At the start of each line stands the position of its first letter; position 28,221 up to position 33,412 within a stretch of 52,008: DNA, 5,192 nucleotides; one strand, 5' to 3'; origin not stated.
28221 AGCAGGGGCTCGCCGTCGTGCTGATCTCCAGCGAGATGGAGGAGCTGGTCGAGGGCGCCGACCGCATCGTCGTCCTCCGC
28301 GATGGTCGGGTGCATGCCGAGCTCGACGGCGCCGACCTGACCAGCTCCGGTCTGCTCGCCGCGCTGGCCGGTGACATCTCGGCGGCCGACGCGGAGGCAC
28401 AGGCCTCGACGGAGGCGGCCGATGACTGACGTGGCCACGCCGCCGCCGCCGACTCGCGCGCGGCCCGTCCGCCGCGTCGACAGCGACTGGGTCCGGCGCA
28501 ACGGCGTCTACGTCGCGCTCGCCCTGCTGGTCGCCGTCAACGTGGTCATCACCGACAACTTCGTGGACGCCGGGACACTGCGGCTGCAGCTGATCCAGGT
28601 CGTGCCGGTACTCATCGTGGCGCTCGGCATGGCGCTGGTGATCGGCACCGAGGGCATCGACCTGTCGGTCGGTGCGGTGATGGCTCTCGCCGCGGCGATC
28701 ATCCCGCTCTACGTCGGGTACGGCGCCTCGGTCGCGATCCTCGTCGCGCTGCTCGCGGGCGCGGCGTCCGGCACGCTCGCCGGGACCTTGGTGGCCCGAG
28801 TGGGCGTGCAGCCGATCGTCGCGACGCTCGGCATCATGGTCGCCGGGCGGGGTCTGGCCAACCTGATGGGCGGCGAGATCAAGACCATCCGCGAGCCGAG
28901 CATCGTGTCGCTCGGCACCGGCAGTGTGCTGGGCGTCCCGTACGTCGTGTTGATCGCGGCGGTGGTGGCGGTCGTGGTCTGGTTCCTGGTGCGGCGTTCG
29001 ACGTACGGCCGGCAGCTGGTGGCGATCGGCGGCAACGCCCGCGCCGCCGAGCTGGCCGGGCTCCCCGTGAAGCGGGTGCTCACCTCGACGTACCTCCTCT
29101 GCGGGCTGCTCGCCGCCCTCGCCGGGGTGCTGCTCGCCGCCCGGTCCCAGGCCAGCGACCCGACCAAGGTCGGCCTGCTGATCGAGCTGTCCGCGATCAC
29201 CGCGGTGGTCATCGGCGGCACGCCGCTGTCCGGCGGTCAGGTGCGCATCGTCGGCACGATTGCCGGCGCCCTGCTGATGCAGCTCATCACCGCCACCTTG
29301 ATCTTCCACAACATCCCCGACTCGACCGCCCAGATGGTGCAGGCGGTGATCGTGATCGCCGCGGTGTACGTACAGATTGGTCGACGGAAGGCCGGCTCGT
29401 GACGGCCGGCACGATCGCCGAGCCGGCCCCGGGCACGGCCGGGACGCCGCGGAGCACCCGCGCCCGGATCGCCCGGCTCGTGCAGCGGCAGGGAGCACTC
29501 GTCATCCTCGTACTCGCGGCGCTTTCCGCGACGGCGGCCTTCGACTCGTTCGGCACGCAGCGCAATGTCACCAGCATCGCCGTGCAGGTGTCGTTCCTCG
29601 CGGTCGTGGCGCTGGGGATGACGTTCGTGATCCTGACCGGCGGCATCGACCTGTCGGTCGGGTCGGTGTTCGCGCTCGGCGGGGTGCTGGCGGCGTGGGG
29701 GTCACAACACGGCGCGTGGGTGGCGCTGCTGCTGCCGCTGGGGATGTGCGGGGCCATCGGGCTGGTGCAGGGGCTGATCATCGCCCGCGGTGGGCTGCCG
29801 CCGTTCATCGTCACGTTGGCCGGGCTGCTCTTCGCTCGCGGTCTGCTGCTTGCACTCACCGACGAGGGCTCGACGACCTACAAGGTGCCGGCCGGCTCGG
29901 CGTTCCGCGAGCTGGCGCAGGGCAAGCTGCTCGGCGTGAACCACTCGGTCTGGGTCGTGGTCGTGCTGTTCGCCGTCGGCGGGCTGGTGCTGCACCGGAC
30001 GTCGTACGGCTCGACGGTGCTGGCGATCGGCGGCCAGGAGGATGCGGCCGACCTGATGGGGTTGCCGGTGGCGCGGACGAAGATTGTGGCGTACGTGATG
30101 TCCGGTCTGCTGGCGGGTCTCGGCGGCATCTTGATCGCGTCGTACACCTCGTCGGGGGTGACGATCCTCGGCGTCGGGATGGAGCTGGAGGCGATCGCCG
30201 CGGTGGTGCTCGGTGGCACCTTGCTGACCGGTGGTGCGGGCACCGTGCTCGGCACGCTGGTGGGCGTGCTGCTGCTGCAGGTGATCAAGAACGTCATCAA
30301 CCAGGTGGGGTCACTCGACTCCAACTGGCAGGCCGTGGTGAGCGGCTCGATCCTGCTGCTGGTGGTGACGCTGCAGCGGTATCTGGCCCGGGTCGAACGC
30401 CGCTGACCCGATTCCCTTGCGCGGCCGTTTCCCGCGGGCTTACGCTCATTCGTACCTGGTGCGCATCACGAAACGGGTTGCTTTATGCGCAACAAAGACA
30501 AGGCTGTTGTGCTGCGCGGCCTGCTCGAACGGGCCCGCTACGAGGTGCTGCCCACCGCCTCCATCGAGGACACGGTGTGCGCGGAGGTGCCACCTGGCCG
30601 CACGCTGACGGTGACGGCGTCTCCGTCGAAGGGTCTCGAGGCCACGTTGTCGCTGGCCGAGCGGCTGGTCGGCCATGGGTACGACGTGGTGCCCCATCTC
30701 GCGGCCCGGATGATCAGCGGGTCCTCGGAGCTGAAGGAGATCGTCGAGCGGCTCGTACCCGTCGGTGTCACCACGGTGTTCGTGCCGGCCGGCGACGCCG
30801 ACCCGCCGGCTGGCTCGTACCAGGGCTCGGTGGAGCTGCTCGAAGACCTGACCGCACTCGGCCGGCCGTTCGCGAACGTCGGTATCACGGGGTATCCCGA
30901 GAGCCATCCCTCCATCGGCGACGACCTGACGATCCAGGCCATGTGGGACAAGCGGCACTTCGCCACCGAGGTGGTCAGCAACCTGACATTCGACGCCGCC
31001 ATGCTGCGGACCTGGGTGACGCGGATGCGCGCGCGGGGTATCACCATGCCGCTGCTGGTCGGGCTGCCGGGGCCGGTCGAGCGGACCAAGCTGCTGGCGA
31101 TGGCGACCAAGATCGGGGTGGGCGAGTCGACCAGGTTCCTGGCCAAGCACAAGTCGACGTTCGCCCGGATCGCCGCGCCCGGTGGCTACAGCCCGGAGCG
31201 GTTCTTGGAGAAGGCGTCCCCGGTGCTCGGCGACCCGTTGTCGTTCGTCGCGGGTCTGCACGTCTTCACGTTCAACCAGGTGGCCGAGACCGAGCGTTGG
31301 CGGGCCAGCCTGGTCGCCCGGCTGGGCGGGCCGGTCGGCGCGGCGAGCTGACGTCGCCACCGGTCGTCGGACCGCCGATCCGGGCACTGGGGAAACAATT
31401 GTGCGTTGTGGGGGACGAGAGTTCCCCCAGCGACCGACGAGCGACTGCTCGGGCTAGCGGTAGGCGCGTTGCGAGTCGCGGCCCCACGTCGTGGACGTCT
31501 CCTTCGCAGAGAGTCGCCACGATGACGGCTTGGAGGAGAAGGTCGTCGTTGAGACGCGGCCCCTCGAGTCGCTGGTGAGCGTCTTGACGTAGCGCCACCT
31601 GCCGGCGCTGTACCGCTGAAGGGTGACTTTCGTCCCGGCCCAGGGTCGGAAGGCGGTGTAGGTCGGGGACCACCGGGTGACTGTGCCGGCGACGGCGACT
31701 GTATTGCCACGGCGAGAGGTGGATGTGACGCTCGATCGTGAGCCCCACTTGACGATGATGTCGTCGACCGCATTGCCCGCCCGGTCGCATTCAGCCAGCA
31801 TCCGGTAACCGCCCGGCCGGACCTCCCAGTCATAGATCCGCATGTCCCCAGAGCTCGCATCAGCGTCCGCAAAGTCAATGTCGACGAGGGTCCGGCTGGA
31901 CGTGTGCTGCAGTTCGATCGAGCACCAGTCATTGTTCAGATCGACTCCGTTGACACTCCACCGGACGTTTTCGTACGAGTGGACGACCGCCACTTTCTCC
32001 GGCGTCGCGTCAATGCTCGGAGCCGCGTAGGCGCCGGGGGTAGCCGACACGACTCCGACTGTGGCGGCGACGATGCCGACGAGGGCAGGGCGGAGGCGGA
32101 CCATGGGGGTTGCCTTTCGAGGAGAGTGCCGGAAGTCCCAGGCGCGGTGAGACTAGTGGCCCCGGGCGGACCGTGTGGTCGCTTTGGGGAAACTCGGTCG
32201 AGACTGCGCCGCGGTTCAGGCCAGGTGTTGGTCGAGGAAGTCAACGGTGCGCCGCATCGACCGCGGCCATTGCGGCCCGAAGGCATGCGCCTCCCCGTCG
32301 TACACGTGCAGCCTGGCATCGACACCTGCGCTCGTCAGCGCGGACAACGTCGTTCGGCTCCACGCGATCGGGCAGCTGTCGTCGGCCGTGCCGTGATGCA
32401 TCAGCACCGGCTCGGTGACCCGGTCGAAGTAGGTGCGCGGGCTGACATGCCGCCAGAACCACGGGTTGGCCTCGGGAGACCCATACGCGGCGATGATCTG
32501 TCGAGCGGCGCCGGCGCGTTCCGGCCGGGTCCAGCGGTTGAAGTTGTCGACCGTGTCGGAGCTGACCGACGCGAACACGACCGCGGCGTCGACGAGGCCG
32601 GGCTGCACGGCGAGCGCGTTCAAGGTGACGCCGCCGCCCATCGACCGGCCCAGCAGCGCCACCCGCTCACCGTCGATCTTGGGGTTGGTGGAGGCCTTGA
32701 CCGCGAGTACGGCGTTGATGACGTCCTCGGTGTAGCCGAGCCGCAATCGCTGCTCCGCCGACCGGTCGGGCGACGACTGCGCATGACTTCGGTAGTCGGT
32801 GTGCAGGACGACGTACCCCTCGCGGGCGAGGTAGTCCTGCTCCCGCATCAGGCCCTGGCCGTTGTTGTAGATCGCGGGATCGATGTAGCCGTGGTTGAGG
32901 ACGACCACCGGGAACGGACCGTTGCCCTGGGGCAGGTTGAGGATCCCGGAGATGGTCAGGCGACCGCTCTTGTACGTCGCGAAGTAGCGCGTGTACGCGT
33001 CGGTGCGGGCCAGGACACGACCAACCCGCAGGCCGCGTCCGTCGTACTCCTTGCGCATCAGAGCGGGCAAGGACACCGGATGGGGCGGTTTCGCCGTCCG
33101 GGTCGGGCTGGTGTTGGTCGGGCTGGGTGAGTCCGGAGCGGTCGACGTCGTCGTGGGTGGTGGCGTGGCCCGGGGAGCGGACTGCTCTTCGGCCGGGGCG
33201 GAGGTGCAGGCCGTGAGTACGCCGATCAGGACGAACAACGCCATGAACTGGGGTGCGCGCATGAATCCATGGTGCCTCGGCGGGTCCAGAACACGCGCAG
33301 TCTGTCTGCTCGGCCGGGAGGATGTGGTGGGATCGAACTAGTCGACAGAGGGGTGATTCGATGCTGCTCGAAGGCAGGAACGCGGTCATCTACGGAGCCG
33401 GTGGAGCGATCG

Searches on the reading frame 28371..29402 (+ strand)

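Call 9: search_protein_families(library=pfam, proteins=[window:28371-29402:+], max_evalue=0.0001)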
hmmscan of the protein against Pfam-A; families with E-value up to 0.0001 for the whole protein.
window:28371-29402:+ (343 aa): 1 family
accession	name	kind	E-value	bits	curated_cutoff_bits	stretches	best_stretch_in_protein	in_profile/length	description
PF02653.21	BPD_transp_2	-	6.3e-41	140.7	26.8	1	74-331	6-268/269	Branched-chain amino acid transport system / permease component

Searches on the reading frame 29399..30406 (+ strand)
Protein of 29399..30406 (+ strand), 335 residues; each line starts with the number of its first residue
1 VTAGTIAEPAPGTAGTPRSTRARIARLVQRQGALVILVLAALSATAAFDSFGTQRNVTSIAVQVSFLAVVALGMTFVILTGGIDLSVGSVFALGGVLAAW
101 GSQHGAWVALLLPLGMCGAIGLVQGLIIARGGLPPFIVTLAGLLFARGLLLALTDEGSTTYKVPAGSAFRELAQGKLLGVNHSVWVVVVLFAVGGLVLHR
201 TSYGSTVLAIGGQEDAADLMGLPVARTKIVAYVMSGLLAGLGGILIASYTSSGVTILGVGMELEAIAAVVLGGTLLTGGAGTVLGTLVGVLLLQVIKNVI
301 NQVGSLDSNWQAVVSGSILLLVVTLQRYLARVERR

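Call 9: search_protein_families(library=pfam, proteins=[window:29399-30406:+], max_evalue=0.0001)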
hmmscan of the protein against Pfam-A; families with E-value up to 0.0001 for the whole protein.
window:29399-30406:+ (335 aa): 1 family
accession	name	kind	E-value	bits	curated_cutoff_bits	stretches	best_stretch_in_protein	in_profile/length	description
PF02653.21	BPD_transp_2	-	1.7e-41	142.6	26.8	1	57-323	2-269/269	Branched-chain amino acid transport system / permease component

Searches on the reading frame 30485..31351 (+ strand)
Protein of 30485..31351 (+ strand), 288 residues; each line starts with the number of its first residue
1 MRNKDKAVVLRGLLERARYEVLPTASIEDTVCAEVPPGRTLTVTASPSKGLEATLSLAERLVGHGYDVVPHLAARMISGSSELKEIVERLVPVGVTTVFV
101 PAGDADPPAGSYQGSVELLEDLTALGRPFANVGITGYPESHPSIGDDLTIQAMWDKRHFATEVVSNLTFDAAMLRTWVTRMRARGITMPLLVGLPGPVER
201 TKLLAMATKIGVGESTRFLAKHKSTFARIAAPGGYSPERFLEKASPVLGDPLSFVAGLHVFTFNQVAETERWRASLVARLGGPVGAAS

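Call 8: search_protein_families(library=pfam, proteins=[window:30485-31351:+], max_evalue=0.0001)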
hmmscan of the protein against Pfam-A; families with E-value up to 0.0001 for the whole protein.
window:30485-31351:+ (288 aa): 1 family
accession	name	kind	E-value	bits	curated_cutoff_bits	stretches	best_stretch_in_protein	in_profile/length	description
PF02219.23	MTHFR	-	1.5e-06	28.3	24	1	50-207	54-219/287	Methylenetetrahydrofolate reductase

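Call 44: search_protein_families(library=ncbifam, proteins=[window:30485-31351:+], max_evalue=0.00001)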
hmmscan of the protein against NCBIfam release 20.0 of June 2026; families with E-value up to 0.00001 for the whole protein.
window:30485-31351:+ (288 aa): 1 family
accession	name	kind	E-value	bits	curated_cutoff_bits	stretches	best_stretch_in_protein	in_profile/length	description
TIGR00676.1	fadh2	equivalog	1.5e-08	34.4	293.7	1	42-205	33-205/275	methylenetetrahydrofolate reductase [NAD(P)H]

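Call 72: search_solved_structures(query=window:30485-31351:+, max_evalue=0.01)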
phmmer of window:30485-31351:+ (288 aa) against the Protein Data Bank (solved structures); distinct sequences matched with E-value up to 0.01: 5.
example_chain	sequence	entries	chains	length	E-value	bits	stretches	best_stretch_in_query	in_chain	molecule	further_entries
7xg9_A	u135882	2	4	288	3.3e-32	115.4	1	18-276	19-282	5,10-methylenetetrahydrofolate reductase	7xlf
8uy2_A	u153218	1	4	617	0.00088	22.2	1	82-195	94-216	Methylenetetrahydrofolate reductase-like protein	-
8uy1_D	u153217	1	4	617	0.00088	22.2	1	82-195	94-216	Methylenetetrahydrofolate reductase-like protein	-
6fcx_A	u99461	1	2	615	0.0016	21.3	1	101-270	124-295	Methylenetetrahydrofolate reductase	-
8qa4_A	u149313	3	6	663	0.0018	21.1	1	101-270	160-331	Methylenetetrahydrofolate reductase (NADPH)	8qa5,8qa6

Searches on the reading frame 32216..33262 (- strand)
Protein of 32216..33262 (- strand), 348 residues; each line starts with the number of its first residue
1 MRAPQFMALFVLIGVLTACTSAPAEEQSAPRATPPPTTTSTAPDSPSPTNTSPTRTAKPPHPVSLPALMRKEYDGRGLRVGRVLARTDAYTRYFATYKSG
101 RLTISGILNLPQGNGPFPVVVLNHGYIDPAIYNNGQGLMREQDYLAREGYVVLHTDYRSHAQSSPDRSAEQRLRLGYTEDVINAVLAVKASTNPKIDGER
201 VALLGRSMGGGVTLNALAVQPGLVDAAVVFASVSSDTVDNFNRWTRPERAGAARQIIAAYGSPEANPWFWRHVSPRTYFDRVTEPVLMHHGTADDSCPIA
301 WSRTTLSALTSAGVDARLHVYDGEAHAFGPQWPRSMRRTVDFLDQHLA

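Call 8: search_protein_families(library=pfam, proteins=[window:32216-33262:-], max_evalue=0.0001)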
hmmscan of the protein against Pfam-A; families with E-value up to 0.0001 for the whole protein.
window:32216-33262:- (348 aa): 11 families
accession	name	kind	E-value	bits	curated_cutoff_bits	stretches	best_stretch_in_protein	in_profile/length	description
PF00326.27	Peptidase_S9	-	1.1e-18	68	22.6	1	140-347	5-210/213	Prolyl oligopeptidase family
PF12146.15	Hydrolase_4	-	1e-14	54.9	27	1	119-237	6-114/239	Serine aminopeptidase, S33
PF01738.24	DLH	-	2.5e-14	53.8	21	1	109-329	6-189/217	Dienelactone hydrolase family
PF02129.25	Peptidase_S15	-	9.6e-10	39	23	1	110-236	11-132/262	X-Pro dipeptidyl-peptidase (S15 family)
PF00561.26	Abhydrolase_1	-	4e-09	36.9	25.8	1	118-243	1-108/245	alpha/beta hydrolase fold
PF20434.5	BD-FAE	-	7.2e-09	35.9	26.8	1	112-304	8-210/215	BD-FAE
PF05448.18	AXE1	-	2.9e-08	33.3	21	1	87-225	54-202/321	Acetyl xylan esterase (AXE1)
PF12740.14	PETase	-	5.6e-08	32.9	28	1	144-250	76-173/263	PET hydrolase-like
PF07859.19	Abhydrolase_3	-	5.7e-07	29.9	25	1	178-328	49-208/210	alpha/beta hydrolase fold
PF02230.22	Abhydrolase_2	-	8.8e-06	26.2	23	0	284-346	157-216/217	Phospholipase/Carboxylesterase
PF12697.13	Abhydrolase_6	-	1.3e-05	26.4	26.3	1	143-292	21-140/217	Alpha/beta hydrolase family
